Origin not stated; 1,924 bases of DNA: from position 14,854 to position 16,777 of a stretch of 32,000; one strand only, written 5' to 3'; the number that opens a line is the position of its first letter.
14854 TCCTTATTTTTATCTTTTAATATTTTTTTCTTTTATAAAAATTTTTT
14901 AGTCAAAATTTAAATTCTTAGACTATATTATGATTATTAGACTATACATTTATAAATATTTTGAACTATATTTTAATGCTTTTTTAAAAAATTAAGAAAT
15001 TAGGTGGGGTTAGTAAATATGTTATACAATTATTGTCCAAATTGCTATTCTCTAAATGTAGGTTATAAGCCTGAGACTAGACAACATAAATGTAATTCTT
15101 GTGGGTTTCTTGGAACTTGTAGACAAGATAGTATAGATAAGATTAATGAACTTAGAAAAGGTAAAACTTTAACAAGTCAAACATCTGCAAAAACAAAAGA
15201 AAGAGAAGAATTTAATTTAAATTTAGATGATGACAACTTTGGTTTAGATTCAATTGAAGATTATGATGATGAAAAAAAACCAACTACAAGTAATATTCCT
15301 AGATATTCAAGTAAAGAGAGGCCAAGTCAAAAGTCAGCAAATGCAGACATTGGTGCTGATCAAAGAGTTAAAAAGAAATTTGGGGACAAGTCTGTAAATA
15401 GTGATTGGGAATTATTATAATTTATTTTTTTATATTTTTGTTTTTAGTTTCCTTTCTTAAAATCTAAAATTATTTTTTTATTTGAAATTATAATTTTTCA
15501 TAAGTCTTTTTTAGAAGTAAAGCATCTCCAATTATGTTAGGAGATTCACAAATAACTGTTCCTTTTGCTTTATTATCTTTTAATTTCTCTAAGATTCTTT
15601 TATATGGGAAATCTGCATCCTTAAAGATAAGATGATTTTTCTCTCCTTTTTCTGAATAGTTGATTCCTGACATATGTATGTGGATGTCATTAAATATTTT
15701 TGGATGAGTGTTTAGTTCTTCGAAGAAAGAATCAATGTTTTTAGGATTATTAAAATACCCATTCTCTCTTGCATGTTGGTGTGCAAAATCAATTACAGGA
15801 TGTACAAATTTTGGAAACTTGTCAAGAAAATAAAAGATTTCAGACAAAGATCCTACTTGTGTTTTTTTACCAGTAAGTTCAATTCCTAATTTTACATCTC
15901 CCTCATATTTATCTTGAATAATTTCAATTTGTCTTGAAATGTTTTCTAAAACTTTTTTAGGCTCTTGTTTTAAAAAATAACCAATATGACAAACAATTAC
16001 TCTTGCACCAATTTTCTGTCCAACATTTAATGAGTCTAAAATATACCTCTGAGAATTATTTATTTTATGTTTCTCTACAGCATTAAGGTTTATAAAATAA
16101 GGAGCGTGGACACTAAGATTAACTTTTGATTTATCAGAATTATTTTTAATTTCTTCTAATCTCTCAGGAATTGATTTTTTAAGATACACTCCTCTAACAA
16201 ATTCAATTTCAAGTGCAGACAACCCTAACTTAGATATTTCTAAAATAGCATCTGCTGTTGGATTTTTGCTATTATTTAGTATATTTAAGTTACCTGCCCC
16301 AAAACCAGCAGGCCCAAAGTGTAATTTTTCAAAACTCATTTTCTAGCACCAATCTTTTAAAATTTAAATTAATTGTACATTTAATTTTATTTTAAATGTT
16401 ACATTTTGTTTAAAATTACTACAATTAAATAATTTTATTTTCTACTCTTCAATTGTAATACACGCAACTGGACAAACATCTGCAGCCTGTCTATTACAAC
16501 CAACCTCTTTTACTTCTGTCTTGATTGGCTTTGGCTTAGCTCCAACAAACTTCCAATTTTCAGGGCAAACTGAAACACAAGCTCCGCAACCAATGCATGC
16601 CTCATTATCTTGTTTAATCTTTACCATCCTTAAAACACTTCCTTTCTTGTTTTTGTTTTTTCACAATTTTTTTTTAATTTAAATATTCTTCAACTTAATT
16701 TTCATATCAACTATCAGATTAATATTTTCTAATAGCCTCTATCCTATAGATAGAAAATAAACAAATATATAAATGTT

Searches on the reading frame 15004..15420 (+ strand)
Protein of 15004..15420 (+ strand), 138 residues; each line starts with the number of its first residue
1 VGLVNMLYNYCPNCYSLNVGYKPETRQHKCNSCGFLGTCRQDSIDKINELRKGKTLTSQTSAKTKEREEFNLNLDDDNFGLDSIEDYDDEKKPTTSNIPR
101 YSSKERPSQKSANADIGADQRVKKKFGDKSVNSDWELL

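Call 6: search_protein_families(library=pfam, max_evalue=0.01, proteins=[window:15004-15420:+])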
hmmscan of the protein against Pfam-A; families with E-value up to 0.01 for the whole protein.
window:15004-15420:+ (138 aa): 0 families

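Call 26: search_protein_families(library=ncbifam, max_evalue=10, proteins=[window:15004-15420:+])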
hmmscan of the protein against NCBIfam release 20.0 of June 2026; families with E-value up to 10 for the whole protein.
window:15004-15420:+ (138 aa): 1 family
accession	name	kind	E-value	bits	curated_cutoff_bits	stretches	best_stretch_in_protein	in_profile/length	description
TIGR01384.1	TFS_arch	equivalog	0.13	13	64.75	1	10-57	2-50/101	transcription factor S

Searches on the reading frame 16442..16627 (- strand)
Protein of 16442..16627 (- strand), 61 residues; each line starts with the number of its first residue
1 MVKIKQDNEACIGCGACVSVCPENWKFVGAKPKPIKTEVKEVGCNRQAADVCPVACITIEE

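Call 6: search_protein_families(library=pfam, max_evalue=0.01, proteins=[window:16442-16627:-])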
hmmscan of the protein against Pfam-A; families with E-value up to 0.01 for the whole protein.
window:16442-16627:- (61 aa): 15 families
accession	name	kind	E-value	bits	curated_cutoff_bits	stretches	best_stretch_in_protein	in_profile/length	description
PF13370.11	Fer4_13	-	3.7e-08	34.4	24.5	1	7-58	2-57/58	4Fe-4S single cluster domain of Ferredoxin I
PF00037.32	Fer4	-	1.1e-07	31.8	21.1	1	5-24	2-21/24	4Fe-4S binding domain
PF13459.11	Fer4_15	-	1.6e-07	32.4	22.4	1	5-59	2-66/66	4Fe-4S single cluster domain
PF12797.12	Fer4_2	-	5.1e-07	29.7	24.5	1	5-23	4-22/22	4Fe-4S binding domain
PF12837.12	Fer4_6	-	1.4e-06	28.4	25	1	7-24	5-22/24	4Fe-4S binding domain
PF14697.11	Fer4_21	-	6.6e-06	26.6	35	1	7-58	4-58/59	4Fe-4S dicluster domain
PF12800.12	Fer4_4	-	7e-06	26.4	24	1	9-23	2-16/17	4Fe-4S binding domain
PF25160.1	LdpA_Fe-S-bd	-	1.2e-05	25.5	27.6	1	8-24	25-41/49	LdpA Fe-S cluster-binding domain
PF13237.11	Fer4_10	-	1.3e-05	25.4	25.5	1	3-58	1-44/53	4Fe-4S dicluster domain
PF12838.12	Fer4_7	-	2.1e-05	25.3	27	1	11-55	2-51/52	4Fe-4S dicluster domain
PF13187.11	Fer4_9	-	7.4e-05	23.1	27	1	5-24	31-50/52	4Fe-4S dicluster domain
PF12798.12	Fer4_3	-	0.00044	21.3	27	1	11-24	1-14/15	4Fe-4S binding domain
PF13484.11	Fer4_16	-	0.0026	18.9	30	1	6-24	48-66/66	4Fe-4S double cluster binding domain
PF13534.11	Fer4_17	-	0.0034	18.3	22.2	1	10-38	1-28/61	4Fe-4S dicluster domain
PF17179.9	Fer4_22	-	0.0044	18.3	27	1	5-24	75-94/95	4Fe-4S dicluster domain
